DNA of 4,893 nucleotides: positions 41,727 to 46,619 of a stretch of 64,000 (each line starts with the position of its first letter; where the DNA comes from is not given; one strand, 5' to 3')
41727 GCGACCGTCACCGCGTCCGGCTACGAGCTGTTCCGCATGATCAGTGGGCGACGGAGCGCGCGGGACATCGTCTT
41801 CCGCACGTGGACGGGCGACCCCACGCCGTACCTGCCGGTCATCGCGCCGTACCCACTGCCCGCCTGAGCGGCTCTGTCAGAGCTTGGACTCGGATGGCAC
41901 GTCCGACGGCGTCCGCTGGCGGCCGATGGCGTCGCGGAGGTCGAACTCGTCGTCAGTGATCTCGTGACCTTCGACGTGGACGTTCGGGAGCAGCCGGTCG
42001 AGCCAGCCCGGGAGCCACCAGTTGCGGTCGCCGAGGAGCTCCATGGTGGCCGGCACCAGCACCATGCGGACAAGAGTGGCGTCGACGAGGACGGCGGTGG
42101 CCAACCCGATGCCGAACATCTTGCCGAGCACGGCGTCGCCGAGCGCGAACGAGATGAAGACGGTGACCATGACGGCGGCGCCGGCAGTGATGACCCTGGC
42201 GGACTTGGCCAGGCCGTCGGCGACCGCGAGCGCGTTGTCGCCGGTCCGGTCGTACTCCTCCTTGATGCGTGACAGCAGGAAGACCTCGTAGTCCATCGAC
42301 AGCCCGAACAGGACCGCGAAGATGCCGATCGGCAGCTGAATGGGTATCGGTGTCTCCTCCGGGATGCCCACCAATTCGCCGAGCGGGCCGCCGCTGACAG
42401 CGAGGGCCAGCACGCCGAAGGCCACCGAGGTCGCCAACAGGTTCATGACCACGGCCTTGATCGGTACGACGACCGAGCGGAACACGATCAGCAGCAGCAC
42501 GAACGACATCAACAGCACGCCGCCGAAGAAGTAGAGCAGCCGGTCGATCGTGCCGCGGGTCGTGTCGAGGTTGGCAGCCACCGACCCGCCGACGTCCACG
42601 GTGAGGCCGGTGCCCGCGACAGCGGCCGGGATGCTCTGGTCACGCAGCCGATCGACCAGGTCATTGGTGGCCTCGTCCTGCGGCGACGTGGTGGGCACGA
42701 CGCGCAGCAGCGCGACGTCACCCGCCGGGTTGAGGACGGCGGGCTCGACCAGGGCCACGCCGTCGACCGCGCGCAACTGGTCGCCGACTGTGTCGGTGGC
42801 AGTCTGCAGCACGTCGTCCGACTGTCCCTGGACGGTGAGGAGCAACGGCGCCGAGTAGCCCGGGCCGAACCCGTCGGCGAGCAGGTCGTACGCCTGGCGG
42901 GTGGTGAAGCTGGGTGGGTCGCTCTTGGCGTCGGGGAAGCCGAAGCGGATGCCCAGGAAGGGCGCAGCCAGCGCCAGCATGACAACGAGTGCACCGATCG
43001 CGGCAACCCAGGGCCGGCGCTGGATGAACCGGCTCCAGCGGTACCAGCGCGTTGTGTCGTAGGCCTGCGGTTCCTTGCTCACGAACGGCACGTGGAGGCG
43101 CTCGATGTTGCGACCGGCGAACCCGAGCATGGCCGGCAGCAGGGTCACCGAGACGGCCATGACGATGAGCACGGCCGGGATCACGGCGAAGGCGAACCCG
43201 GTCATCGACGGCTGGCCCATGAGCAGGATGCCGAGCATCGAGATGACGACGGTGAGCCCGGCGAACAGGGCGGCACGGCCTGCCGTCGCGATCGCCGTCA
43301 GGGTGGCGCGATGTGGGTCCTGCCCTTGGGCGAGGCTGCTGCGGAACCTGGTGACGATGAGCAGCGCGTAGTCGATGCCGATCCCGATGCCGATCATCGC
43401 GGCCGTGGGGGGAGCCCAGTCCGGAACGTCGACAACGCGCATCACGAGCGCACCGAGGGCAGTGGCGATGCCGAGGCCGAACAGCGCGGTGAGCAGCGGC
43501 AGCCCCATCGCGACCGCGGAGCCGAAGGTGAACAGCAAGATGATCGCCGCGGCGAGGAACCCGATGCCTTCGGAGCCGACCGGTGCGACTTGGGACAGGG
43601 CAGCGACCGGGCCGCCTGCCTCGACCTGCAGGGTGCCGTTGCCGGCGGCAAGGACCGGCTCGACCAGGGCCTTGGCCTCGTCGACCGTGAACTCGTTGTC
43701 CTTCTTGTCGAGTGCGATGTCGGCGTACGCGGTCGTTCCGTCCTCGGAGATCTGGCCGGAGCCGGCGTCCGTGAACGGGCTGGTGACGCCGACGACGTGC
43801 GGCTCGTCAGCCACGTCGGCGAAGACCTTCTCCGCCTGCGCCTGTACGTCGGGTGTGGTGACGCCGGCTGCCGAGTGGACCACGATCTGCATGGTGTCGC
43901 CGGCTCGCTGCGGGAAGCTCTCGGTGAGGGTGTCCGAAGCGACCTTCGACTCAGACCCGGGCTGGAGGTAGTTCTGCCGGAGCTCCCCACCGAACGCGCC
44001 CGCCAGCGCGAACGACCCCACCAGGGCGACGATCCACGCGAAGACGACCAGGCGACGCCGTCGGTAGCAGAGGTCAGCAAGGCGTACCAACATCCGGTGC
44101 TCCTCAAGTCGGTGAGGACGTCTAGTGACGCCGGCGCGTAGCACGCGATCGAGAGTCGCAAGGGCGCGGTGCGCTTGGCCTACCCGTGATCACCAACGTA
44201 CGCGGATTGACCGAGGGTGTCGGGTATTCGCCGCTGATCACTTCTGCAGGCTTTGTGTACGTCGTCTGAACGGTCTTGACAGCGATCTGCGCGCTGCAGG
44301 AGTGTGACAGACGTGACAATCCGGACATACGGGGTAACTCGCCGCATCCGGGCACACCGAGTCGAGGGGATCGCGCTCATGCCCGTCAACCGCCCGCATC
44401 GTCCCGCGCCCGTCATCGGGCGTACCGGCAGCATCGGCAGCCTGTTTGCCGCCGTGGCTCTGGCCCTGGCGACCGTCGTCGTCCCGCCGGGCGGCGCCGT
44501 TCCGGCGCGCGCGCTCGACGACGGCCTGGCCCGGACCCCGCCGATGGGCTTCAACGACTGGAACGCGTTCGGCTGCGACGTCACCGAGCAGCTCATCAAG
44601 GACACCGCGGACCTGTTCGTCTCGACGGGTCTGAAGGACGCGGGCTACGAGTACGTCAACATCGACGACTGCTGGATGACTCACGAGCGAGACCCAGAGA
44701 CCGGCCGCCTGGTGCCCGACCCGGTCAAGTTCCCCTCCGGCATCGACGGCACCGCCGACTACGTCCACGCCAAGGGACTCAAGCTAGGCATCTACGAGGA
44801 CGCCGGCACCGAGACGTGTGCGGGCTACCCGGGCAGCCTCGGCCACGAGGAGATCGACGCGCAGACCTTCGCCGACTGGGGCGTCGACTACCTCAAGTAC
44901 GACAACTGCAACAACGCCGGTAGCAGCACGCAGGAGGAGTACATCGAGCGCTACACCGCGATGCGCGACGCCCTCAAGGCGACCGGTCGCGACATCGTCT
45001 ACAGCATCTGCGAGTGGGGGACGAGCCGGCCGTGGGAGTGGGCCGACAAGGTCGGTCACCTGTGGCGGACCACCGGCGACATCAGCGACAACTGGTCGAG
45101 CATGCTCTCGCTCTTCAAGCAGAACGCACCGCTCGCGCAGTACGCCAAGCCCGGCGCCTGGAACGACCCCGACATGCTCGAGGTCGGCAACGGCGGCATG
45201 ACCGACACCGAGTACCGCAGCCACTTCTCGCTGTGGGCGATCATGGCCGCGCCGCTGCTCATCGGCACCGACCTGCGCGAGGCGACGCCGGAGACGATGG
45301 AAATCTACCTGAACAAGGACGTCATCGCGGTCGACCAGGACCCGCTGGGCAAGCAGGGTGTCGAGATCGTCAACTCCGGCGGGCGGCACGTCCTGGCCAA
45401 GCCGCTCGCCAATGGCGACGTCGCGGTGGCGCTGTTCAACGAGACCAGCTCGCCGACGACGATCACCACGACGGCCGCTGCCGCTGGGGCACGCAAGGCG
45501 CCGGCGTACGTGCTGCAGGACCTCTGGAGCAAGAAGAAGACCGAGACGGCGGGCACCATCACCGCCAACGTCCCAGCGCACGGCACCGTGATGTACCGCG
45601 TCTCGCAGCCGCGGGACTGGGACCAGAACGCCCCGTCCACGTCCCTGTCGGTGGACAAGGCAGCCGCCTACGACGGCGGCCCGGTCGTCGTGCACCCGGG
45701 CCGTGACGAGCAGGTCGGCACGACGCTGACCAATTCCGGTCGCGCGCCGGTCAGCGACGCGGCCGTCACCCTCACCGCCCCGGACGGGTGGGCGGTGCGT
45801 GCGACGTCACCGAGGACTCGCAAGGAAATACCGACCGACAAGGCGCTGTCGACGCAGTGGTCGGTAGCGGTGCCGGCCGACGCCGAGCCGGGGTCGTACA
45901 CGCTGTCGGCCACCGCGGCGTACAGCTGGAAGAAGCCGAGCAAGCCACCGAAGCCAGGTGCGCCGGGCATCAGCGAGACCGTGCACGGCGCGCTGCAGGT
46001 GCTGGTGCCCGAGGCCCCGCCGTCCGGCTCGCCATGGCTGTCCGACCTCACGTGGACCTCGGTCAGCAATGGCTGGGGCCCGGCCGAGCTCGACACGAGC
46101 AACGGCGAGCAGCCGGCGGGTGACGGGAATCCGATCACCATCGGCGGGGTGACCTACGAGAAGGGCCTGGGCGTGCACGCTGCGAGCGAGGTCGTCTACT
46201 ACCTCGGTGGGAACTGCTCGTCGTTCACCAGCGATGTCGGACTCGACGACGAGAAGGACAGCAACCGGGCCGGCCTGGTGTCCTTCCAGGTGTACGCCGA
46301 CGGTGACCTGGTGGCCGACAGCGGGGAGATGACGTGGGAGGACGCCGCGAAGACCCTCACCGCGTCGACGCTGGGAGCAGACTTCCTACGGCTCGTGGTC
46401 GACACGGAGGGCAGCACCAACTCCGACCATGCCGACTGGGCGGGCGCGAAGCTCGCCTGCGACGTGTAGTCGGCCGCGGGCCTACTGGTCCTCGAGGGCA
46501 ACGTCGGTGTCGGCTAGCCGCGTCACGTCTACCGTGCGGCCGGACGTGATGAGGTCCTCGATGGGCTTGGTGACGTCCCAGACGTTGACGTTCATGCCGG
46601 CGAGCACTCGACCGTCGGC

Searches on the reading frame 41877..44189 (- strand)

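Call 33: search_protein_families(library=pfam, proteins=[window:41877-44189:-], max_evalue=0.0001)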
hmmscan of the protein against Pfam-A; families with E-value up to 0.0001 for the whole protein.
window:41877-44189:- (770 aa): 1 family
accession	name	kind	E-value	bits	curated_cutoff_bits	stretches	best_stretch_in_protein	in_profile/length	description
PF03176.21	MMPL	-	2e-74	250.9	20.5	2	75-393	3-330/333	MMPL family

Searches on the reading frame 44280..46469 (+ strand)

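Call 33: search_protein_families(library=pfam, proteins=[window:44280-46469:+], max_evalue=0.0001)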
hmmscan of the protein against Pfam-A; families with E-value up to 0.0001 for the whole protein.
window:44280-46469:+ (729 aa): 6 families
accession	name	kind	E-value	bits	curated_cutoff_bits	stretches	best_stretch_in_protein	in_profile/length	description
PF16499.11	Melibiase_2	-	1.2e-86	291.1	23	1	86-354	1-284/284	Alpha galactosidase A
PF08305.17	NPCBM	-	5.2e-48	163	23.9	1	585-725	3-136/137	NPCBM/NEW2 domain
PF17801.7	Melibiase_C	-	3.7e-19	69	22.9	1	367-441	2-71/71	Alpha galactosidase C-terminal beta sandwich domain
PF10633.15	NPCBM_assoc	-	3e-17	63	24.4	1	472-549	2-78/78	NPCBM-associated, NEW3 domain of alpha-galactosidase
PF02065.24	Melibiase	-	1.6e-05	24.5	27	1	87-172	41-123/347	Melibiase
PF17450.8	Melibiase_2_C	-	5.9e-05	23.6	22.5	0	357-430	1-78/87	Alpha galactosidase A C-terminal beta sandwich domain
